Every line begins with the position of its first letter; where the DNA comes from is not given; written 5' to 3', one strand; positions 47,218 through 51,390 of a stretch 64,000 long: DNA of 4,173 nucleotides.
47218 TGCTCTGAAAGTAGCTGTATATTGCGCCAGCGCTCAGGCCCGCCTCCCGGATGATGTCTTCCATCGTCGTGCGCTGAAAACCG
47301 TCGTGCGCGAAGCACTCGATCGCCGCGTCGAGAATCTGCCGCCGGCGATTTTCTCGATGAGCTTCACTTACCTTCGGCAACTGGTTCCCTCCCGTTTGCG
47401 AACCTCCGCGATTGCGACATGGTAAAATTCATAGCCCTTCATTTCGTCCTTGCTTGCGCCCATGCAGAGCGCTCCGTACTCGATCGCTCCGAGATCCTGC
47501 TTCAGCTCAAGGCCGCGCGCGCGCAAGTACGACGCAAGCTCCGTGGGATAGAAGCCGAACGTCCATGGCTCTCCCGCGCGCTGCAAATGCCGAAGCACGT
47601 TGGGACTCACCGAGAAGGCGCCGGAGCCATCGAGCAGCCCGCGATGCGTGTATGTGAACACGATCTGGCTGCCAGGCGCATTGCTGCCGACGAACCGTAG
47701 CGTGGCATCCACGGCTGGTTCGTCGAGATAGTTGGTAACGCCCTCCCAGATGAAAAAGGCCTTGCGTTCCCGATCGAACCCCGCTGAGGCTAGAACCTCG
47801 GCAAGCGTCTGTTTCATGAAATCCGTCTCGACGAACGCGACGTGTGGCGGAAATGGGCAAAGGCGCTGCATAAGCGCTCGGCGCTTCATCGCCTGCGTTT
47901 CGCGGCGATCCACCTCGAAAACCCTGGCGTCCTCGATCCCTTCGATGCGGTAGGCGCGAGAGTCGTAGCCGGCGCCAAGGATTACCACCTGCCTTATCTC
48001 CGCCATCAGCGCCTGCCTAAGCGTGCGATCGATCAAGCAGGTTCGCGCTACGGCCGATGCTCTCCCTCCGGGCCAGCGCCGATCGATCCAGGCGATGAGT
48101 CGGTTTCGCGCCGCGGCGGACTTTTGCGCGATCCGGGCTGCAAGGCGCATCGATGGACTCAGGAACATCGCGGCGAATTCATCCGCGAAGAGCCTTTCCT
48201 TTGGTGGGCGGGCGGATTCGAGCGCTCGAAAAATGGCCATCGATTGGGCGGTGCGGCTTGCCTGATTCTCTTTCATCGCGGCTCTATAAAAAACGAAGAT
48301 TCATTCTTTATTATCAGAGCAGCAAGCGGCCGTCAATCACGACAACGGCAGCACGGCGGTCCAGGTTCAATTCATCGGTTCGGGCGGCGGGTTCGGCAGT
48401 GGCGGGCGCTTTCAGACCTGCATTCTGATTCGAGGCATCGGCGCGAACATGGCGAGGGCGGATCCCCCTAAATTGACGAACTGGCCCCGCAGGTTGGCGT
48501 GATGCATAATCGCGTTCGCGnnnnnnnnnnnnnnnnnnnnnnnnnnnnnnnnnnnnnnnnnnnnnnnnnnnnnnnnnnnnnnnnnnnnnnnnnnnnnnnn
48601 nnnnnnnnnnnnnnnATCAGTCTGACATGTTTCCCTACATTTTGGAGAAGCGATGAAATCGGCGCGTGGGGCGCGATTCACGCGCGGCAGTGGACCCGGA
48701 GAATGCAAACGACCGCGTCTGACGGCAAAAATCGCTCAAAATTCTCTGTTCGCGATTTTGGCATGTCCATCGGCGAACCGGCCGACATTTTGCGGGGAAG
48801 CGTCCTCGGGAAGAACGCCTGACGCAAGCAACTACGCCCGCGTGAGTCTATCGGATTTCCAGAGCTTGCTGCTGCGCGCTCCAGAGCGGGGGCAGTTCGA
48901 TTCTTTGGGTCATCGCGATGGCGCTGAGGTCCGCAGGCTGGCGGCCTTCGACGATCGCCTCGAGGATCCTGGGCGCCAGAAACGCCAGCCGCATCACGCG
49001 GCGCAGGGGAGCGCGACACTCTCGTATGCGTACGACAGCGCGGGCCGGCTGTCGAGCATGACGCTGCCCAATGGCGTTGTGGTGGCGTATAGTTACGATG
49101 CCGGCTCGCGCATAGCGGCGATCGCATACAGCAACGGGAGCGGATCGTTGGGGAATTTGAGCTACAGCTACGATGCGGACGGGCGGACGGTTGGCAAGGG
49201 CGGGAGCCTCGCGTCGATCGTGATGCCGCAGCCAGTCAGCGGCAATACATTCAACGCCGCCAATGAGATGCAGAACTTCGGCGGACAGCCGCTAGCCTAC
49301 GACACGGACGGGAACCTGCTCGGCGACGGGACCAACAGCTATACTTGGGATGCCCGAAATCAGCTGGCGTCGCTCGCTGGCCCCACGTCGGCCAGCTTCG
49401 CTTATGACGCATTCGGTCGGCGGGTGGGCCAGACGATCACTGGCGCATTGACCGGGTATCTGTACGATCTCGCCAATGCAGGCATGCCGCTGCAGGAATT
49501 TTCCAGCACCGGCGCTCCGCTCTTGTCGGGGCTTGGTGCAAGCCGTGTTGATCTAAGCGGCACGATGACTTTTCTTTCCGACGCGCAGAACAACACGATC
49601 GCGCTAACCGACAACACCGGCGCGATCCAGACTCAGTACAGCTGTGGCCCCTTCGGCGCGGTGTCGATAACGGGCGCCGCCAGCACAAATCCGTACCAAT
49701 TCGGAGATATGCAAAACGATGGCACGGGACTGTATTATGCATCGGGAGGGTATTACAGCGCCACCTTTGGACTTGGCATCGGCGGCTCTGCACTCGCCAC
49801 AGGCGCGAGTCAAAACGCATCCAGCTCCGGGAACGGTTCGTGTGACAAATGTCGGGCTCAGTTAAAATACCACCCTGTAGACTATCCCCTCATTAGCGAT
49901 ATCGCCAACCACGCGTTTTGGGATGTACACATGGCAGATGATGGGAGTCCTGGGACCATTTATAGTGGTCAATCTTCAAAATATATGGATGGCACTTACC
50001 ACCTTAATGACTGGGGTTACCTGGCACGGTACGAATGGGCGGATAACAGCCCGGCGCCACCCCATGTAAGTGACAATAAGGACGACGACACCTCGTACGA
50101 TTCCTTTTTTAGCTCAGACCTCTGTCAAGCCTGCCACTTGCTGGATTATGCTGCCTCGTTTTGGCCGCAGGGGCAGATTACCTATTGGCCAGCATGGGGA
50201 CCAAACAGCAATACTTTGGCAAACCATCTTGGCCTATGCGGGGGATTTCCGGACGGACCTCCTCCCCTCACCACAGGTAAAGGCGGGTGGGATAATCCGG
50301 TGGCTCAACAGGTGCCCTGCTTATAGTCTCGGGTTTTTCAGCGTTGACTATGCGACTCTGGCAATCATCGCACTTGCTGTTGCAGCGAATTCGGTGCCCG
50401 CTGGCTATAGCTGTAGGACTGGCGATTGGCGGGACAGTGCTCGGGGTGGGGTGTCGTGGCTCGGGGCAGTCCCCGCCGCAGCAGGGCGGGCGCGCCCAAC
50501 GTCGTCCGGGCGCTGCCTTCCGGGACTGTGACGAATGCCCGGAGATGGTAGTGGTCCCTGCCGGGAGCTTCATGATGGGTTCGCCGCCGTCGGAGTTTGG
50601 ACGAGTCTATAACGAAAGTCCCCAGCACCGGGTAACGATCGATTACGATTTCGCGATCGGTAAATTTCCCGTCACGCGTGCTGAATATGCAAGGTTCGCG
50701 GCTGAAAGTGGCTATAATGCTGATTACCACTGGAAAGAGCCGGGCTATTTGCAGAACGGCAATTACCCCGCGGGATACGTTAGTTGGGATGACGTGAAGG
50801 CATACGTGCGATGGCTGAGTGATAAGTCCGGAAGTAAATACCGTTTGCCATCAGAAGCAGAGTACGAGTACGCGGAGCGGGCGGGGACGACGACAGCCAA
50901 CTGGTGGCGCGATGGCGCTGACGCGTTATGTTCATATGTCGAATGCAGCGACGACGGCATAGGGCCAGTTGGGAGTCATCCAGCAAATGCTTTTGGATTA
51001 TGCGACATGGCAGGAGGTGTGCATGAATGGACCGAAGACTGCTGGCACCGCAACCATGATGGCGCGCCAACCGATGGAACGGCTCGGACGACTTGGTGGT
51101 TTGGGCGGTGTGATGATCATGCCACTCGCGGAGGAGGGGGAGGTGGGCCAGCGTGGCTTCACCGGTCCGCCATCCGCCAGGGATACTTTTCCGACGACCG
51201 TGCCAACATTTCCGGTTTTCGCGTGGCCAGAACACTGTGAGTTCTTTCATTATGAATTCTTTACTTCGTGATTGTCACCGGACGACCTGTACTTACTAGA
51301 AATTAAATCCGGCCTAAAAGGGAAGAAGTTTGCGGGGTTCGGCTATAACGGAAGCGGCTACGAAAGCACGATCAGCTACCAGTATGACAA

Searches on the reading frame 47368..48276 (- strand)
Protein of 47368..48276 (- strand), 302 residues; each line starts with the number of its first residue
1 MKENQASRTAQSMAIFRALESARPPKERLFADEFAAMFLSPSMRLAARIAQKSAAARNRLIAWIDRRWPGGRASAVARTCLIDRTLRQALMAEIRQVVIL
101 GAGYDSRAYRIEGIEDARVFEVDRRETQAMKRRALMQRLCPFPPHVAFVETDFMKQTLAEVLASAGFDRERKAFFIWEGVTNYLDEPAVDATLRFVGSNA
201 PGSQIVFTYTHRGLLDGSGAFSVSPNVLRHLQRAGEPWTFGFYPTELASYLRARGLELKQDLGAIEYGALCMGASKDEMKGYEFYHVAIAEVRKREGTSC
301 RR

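Call 92: search_protein_families(library=pfam, proteins=[window:47368-48276:-], max_evalue=0.00001)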
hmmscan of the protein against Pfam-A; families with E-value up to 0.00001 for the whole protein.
window:47368-48276:- (302 aa): 1 family
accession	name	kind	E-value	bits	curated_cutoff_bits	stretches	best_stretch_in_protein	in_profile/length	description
PF04072.20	LCM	-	7.9e-47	160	22.3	1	13-196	4-186/187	Leucine carboxyl methyltransferase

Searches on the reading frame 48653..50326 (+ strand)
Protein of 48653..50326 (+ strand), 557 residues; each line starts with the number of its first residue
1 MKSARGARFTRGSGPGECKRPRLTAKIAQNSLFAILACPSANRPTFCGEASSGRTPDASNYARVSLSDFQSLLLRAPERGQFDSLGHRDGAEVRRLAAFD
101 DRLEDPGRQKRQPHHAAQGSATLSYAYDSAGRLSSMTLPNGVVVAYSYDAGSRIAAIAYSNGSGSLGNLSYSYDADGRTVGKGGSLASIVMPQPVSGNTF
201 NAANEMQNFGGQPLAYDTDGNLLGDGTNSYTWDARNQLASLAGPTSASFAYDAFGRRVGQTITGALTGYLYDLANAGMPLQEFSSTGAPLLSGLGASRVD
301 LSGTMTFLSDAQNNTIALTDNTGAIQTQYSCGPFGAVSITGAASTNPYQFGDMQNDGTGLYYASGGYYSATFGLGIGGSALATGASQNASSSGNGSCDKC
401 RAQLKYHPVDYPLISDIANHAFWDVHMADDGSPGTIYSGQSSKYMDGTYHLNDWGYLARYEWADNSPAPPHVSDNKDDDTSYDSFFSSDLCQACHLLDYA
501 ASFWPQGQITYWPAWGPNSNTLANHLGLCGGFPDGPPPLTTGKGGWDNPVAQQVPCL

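Call 91: search_protein_families(library=pfam, proteins=[window:48653-50326:+], max_evalue=0.00001)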
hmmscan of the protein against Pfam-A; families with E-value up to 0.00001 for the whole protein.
window:48653-50326:+ (557 aa): 1 family
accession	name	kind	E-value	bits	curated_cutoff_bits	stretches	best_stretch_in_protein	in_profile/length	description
PF05593.20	RHS_repeat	-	1.7e-15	57.4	22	1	127-163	1-37/38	RHS Repeat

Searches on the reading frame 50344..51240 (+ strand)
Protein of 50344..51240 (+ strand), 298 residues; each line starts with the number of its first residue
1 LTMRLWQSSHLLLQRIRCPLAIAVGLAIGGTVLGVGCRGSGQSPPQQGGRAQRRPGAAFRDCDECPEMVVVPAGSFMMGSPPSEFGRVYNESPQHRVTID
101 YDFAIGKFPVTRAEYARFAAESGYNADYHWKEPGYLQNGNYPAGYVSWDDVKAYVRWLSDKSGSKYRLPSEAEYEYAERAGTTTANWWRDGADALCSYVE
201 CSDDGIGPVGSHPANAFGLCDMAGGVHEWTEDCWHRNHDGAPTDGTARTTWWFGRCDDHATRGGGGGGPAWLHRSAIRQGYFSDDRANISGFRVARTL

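Call 92: search_protein_families(library=pfam, proteins=[window:50344-51240:+], max_evalue=0.00001)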
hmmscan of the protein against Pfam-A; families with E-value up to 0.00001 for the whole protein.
window:50344-51240:+ (298 aa): 1 family
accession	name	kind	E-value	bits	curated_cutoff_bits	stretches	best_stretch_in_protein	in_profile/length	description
PF03781.23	FGE-sulfatase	-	3.8e-46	158.2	23.3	1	64-296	1-255/255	Sulfatase-modifying factor enzyme 1-like domain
